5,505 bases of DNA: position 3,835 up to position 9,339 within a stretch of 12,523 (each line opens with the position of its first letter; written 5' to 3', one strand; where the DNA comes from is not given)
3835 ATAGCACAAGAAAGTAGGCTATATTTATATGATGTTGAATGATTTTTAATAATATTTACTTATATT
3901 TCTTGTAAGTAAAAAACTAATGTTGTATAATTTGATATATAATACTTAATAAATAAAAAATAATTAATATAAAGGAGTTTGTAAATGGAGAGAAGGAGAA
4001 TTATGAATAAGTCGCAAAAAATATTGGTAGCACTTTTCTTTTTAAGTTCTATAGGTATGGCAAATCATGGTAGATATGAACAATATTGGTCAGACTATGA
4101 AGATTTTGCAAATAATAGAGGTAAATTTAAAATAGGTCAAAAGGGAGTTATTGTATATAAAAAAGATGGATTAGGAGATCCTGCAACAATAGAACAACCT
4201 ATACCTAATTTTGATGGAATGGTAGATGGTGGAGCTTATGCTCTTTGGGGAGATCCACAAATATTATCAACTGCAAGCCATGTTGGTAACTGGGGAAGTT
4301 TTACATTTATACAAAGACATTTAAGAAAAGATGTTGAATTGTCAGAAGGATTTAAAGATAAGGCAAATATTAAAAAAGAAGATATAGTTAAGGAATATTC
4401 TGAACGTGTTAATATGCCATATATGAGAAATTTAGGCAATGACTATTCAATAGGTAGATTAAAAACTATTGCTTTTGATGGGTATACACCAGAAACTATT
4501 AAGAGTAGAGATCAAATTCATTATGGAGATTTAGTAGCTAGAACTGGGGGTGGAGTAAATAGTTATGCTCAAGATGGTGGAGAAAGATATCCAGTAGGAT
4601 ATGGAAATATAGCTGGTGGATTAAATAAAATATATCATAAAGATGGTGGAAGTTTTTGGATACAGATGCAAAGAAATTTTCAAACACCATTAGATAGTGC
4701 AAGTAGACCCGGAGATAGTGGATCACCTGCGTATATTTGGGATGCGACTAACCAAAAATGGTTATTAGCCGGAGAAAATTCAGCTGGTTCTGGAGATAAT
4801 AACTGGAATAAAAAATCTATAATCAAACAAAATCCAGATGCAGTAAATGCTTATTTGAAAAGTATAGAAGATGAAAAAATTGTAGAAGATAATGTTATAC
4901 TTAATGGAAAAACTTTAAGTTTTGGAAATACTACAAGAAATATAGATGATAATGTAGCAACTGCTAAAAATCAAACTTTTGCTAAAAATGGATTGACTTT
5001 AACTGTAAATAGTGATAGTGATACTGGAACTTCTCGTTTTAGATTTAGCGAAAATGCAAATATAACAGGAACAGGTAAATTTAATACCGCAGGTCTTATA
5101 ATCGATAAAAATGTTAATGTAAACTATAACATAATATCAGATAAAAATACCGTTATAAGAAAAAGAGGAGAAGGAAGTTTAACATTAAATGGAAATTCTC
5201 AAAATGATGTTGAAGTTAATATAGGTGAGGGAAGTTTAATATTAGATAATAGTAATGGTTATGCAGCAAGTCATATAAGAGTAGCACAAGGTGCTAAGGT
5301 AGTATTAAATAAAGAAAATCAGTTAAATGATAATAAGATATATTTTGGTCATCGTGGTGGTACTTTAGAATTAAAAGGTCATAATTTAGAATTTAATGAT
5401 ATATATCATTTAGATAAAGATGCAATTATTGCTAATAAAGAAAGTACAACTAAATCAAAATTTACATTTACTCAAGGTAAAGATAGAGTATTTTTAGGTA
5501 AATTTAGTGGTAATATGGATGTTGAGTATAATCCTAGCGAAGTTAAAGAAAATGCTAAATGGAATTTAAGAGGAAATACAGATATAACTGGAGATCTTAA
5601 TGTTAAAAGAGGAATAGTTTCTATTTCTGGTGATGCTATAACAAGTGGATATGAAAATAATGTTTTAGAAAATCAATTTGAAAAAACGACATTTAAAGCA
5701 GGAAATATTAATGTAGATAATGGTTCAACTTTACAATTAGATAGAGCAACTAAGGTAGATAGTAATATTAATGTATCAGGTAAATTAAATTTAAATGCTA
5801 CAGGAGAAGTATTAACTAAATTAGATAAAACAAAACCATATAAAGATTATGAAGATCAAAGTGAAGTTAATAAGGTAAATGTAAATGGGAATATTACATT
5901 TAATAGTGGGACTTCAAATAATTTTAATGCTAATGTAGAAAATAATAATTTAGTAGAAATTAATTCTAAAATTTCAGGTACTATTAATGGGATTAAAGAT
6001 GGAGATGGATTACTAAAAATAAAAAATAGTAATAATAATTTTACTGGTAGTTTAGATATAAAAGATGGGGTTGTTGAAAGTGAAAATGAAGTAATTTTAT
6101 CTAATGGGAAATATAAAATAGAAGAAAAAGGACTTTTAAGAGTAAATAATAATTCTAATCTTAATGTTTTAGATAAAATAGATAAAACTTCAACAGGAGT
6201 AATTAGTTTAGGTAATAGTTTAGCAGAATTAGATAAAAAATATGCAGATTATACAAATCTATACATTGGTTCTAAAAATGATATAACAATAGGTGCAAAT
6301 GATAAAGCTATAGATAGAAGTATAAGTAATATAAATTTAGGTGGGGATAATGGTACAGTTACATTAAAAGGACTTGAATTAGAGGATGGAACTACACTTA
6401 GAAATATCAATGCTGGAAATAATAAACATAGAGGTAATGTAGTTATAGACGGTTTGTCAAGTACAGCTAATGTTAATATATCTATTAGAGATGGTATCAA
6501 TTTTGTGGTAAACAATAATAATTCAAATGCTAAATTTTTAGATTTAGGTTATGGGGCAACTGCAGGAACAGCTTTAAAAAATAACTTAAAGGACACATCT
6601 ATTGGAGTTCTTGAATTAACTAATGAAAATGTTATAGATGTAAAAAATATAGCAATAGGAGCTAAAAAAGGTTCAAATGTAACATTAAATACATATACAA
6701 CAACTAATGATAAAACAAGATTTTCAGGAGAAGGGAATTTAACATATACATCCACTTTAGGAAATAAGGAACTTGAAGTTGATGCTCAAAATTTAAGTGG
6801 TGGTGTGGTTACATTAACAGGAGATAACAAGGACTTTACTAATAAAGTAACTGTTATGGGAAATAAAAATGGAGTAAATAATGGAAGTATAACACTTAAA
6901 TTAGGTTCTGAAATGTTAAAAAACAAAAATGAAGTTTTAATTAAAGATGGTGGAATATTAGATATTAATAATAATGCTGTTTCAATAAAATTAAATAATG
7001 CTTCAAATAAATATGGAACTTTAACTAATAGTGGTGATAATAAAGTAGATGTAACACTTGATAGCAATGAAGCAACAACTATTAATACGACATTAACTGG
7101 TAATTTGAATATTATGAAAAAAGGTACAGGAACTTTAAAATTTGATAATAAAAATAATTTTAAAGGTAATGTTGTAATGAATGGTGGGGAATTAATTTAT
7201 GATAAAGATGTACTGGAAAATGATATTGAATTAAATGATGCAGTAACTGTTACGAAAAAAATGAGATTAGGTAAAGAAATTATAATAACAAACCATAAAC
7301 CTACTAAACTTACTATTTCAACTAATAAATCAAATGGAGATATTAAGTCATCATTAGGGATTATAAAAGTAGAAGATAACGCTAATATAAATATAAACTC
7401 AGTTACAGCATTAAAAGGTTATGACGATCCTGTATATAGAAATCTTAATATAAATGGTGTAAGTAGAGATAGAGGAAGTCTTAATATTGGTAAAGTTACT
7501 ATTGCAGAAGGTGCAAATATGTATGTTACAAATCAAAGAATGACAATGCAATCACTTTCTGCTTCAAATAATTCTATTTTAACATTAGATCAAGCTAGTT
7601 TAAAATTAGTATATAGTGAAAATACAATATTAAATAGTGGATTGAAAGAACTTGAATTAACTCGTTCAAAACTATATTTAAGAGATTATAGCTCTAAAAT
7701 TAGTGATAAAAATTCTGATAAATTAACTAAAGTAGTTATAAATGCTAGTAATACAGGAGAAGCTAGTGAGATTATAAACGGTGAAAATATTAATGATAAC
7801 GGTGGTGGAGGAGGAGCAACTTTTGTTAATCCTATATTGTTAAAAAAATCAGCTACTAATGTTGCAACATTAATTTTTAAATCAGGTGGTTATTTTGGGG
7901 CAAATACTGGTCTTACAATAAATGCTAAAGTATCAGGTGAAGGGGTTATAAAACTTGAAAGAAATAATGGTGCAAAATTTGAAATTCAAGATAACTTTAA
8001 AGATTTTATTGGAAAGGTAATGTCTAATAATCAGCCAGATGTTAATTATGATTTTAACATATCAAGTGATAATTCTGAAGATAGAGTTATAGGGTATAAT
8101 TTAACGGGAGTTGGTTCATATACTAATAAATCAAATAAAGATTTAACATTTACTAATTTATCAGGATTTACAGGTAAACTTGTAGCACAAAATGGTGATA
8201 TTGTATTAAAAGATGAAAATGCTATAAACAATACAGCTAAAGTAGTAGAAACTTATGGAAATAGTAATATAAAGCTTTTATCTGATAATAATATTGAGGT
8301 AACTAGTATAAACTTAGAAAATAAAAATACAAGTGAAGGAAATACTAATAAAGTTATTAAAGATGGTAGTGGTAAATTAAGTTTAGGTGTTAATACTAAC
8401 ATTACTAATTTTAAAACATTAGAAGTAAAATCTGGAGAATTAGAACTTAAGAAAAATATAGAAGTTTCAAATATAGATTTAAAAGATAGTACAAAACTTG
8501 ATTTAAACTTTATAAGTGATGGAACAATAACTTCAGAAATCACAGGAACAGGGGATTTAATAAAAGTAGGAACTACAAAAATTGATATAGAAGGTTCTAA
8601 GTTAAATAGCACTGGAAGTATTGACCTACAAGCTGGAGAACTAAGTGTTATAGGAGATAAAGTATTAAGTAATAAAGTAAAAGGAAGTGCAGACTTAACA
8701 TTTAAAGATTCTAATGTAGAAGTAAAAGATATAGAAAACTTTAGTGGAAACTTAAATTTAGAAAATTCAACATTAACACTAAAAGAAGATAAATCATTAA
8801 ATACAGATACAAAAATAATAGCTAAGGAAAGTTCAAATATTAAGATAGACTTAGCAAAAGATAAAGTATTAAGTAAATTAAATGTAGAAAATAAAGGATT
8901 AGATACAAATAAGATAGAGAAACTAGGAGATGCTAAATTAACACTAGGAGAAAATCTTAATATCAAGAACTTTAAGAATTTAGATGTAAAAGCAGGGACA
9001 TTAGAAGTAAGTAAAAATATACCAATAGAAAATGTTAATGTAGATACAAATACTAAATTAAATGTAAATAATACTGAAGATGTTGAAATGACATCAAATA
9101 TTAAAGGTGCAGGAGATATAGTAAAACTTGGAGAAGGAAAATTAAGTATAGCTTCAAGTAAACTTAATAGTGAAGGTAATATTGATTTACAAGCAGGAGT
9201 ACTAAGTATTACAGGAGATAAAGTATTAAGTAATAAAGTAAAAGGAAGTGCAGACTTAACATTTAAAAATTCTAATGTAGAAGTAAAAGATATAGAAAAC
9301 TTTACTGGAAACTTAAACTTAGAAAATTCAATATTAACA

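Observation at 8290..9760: Recently duplicated 561-bp in-frame tandem repeats inside the passenger: a built-in recombination and length-variation module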

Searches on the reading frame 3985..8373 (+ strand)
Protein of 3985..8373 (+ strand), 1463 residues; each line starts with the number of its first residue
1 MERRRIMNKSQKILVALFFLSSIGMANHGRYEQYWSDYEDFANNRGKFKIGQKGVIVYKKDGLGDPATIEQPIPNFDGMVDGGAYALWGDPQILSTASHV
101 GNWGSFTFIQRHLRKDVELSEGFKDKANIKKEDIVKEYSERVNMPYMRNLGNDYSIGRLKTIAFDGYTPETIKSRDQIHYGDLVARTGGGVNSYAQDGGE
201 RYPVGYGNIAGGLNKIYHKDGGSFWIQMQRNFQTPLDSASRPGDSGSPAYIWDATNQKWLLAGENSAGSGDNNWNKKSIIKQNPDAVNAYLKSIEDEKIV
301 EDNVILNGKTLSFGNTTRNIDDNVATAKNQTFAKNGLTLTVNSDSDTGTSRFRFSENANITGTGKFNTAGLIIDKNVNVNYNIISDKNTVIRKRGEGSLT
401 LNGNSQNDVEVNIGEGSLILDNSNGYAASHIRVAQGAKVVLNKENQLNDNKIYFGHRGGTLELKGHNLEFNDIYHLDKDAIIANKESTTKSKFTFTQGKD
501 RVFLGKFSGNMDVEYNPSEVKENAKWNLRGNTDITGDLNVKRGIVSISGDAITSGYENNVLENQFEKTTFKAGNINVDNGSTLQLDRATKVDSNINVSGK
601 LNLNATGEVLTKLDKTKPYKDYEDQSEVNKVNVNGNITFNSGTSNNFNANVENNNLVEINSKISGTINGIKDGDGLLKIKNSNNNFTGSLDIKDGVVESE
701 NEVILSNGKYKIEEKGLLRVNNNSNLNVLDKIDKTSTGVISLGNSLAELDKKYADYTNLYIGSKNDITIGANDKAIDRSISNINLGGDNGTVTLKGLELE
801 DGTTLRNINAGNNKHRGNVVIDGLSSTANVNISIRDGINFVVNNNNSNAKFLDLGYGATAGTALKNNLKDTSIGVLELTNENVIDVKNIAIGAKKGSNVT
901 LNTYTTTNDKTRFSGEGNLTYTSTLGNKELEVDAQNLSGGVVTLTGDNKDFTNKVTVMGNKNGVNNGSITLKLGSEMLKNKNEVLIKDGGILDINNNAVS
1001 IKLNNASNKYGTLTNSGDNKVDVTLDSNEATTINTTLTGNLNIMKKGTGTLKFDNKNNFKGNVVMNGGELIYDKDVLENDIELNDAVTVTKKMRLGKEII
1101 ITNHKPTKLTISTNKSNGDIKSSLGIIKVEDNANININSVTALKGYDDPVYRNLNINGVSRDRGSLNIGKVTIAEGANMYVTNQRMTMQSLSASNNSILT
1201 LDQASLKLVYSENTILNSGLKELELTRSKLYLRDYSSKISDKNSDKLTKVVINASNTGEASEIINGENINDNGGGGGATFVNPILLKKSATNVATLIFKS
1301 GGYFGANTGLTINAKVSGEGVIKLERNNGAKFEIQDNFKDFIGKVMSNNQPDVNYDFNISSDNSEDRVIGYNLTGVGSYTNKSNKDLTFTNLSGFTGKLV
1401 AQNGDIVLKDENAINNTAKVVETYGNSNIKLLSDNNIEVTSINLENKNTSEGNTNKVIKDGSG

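Call 22: find_related_loci(query=window:3985-8373:+, collection=genome_contigs, flank=10000)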
Query window:3985-8373:+ (1463 aa) in genome_contigs; peptide patterns used: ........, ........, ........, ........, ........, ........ (x = any residue, [..] = any of these).
68 stretches matched a pattern; 4 encode a relative of the query (tblastn E <= 1e-3); 3 distinct loci.
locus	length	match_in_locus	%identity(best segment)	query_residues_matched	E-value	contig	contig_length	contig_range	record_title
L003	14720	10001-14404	90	2-1463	0e+0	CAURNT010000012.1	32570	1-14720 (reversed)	MAG TPA_asm: uncultured Streptobacillus sp. isolate ERR9968906_bin.16_MetaWRAP_v1.3_MAG genome assembly, contig: ERZ2161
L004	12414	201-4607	86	1-1463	0e+0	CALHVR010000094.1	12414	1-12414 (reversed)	MAG TPA_asm: uncultured Leptotrichiaceae bacterium isolate ERR589488_bin.75_CONCOCT_v1.1_MAG genome assembly, contig: ER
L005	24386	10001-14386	90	1-1463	0e+0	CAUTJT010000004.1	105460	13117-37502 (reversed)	MAG TPA_asm: uncultured Streptobacillus sp. isolate SRR15001304_bin.1_MetaWRAP_v1.3_MAG genome assembly, contig: ERZ1421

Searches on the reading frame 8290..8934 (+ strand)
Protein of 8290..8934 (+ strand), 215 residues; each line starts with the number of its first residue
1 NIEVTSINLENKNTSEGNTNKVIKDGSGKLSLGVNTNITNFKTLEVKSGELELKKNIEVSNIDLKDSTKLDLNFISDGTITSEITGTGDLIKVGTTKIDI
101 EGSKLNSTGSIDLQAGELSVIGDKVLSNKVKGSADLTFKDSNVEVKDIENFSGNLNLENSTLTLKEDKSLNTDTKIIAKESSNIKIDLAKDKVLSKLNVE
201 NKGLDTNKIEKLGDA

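Call 52: search_protein_families(library=pfam, proteins=[window:8290-8934:+], max_evalue=10)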
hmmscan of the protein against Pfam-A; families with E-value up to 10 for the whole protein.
window:8290-8934:+ (215 aa): 2 families
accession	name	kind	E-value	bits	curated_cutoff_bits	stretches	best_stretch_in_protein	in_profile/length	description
PF06240.19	COXG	-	0.033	14.3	22.2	1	36-135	24-129/140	Carbon monoxide dehydrogenase subunit G (CoxG)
PF07028.16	DUF1319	-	0.091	13.4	28.1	1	115-206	17-84/109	Protein of unknown function (DUF1319)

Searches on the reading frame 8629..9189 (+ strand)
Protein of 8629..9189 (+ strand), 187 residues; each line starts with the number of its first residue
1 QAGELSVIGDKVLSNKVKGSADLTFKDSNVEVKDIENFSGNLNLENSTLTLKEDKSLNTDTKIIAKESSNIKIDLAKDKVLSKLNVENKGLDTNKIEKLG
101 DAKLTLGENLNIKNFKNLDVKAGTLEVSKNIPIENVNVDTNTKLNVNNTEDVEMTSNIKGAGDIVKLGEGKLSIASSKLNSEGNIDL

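Call 74: search_protein_representatives(protein=window:8629-9189:+)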
Query: 187 residues. Proteins with E-value up to 0.001 (for the whole library): 17; up to 1e-10: 3; up to 1e-30: 1. The best 17 are listed.
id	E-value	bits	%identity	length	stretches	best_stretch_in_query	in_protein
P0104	1.0e-159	542.7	53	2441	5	1-187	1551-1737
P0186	2.2e-13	66.8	37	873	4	118-176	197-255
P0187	1.1e-11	61.3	31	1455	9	120-184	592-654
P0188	1.1e-10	58.1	35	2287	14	93-183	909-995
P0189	2.5e-10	57.0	28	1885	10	58-175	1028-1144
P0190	3.5e-08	50.0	29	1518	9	29-178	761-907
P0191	8.9e-07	45.4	30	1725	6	137-181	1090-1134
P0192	1.3e-05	41.6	29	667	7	120-183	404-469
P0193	1.6e-05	41.3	33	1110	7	96-177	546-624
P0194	2.0e-05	41.0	31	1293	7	120-182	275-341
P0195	2.3e-05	40.8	27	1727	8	97-184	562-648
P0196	5.5e-05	39.6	25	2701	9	113-174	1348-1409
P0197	1.2e-04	38.4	48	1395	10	103-141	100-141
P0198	1.6e-04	38.0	26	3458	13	132-176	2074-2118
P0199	3.0e-04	37.2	32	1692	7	146-185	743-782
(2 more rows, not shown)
